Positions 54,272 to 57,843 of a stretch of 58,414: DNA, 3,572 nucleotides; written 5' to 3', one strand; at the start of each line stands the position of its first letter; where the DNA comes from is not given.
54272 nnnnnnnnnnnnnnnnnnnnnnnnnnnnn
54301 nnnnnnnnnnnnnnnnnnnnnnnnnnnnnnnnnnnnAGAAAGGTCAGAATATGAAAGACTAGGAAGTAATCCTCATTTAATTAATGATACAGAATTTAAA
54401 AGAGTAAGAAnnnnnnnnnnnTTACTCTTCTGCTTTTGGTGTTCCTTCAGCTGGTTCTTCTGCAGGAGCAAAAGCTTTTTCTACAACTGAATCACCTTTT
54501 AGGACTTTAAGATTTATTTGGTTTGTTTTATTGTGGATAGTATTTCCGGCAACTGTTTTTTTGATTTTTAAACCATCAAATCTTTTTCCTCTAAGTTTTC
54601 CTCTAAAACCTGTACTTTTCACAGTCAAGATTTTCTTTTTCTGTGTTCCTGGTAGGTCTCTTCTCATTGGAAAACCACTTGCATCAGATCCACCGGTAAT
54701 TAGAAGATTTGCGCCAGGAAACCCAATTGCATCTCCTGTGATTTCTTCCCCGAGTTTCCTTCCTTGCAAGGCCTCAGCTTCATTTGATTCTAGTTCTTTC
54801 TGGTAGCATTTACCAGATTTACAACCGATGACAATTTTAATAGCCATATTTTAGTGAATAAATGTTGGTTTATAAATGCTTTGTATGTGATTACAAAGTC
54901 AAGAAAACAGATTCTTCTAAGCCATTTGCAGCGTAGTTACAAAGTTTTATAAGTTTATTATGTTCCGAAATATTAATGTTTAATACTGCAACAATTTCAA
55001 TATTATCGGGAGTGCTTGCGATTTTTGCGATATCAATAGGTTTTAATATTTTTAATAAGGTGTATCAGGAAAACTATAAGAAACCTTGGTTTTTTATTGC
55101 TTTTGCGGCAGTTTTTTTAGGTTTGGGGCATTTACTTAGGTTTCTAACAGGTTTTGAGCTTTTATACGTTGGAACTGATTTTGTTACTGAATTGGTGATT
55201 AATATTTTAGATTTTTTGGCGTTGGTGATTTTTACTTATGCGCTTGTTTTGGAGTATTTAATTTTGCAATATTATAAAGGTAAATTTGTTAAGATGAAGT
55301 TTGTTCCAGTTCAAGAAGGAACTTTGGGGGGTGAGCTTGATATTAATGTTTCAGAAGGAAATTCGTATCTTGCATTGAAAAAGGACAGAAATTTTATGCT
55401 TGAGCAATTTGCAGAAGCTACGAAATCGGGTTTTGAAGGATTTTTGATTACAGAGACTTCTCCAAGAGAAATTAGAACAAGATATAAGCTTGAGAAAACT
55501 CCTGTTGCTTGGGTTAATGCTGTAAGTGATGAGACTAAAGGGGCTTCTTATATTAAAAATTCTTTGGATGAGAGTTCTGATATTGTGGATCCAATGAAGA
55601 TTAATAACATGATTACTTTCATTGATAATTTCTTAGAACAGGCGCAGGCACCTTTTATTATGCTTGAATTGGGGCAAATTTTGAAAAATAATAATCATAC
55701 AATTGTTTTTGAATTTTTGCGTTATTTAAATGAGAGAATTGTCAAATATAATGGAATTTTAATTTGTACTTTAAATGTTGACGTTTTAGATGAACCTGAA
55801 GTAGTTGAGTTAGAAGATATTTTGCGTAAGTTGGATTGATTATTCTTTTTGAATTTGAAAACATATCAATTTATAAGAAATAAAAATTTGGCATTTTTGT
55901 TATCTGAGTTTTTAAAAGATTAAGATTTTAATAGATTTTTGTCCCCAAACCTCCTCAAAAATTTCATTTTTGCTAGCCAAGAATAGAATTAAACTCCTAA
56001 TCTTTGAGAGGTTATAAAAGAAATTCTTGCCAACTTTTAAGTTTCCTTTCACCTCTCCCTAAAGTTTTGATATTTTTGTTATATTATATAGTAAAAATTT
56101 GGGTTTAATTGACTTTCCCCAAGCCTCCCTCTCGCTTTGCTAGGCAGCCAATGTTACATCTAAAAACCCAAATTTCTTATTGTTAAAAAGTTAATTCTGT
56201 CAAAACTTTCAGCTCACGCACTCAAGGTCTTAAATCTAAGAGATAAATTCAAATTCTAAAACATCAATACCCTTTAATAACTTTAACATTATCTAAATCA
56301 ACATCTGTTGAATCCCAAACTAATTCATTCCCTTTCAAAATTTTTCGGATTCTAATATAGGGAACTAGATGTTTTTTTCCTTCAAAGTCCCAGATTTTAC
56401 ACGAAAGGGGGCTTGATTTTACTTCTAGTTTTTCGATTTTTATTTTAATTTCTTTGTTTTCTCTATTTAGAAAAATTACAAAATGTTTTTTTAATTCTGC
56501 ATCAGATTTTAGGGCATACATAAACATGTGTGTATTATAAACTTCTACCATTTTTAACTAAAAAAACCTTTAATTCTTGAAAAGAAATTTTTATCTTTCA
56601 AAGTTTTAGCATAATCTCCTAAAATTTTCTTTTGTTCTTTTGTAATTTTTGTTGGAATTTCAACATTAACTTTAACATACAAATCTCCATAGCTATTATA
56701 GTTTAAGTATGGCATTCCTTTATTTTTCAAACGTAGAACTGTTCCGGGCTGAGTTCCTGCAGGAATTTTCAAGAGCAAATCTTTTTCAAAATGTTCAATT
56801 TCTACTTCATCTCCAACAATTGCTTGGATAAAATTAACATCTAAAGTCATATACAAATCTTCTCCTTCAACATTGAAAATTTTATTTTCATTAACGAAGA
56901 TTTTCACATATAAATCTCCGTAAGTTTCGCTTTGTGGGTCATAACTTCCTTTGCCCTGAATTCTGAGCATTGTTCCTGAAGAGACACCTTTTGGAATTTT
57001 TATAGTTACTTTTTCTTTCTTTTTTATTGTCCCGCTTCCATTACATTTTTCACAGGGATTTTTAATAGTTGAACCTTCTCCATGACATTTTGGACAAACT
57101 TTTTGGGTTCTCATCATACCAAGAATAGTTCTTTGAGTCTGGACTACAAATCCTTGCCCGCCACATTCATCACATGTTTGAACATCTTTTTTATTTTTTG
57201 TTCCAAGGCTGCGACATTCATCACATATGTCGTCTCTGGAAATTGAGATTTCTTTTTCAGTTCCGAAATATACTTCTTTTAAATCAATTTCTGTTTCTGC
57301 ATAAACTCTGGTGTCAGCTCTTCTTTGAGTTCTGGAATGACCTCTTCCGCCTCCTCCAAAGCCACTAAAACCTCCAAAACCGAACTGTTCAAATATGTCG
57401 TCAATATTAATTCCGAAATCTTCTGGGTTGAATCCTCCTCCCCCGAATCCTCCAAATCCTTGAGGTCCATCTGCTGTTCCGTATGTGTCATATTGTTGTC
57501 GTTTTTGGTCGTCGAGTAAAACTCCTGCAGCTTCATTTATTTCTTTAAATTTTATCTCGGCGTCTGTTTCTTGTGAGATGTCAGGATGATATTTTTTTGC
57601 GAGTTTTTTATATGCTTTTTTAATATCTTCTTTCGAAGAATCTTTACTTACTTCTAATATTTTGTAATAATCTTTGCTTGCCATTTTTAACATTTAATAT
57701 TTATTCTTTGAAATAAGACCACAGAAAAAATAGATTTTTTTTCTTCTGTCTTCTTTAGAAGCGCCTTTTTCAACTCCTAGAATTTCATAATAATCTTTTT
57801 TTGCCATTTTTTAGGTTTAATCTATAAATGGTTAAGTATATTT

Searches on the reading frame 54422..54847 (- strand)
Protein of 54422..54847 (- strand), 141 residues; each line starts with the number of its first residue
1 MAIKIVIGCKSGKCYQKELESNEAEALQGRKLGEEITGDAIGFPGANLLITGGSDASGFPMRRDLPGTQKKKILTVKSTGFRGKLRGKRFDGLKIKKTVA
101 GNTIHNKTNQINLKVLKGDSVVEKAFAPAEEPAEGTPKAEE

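Call 56: search_protein_families(library=pfam, proteins=[window:54422-54847:-], max_evalue=0.001)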
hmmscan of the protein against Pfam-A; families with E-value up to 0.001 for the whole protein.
window:54422-54847:- (141 aa): 1 family
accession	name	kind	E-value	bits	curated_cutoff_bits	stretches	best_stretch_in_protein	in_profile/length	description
PF01092.24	Ribosomal_S6e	-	2.1e-27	95.9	26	1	4-124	2-122/125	Ribosomal protein S6e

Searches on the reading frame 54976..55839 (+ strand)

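Call 56: search_protein_families(library=pfam, proteins=[window:54976-55839:+], max_evalue=0.001)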
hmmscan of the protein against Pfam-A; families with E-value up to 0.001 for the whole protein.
window:54976-55839:+ (287 aa): 1 family
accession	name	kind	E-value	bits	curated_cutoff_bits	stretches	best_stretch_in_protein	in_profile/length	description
PF05763.18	DUF835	-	6.8e-16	58.7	33.1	1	136-279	3-132/136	Protein of unknown function (DUF835)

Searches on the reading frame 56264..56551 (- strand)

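Call 56: search_protein_families(library=pfam, proteins=[window:56264-56551:-], max_evalue=0.001)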
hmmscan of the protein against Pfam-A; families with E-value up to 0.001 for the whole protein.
window:56264-56551:- (95 aa): 1 family
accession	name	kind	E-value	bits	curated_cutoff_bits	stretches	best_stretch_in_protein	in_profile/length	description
PF04457.17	MJ1316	-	0.00014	22.9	26.3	1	19-80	18-74/75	MJ1316 RNA cyclic group end recognition domain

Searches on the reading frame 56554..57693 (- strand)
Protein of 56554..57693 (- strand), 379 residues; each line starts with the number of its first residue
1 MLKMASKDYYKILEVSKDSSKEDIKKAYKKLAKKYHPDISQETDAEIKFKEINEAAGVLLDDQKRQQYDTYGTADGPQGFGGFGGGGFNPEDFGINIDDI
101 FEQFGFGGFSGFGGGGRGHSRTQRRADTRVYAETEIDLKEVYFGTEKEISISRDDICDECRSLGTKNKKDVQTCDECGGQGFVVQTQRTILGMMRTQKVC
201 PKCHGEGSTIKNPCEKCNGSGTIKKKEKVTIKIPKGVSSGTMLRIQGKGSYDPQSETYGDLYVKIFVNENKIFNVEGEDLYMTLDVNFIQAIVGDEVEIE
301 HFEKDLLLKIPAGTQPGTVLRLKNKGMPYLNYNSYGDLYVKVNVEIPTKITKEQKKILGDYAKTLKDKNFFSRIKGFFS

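Call 56: search_protein_families(library=pfam, proteins=[window:56554-57693:-], max_evalue=0.001)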
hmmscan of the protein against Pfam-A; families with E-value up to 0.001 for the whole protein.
window:56554-57693:- (379 aa): 4 families
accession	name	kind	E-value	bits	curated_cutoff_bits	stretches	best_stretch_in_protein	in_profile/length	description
PF01556.23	DnaJ_C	-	4.1e-46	157.2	26.6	1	132-347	3-152/152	DnaJ C terminal domain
PF00226.36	DnaJ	-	2.5e-23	82.4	27.8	1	8-69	1-63/63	DnaJ domain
PF00684.25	DnaJ_CXXCXGXG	-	7.3e-17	61.8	32.7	1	157-221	1-65/65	DnaJ central domain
PF20833.2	RNase_E_G_Thio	-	6.8e-05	23.4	26.8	0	213-236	1-24/86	RNase E/G, Thioredoxin-like domain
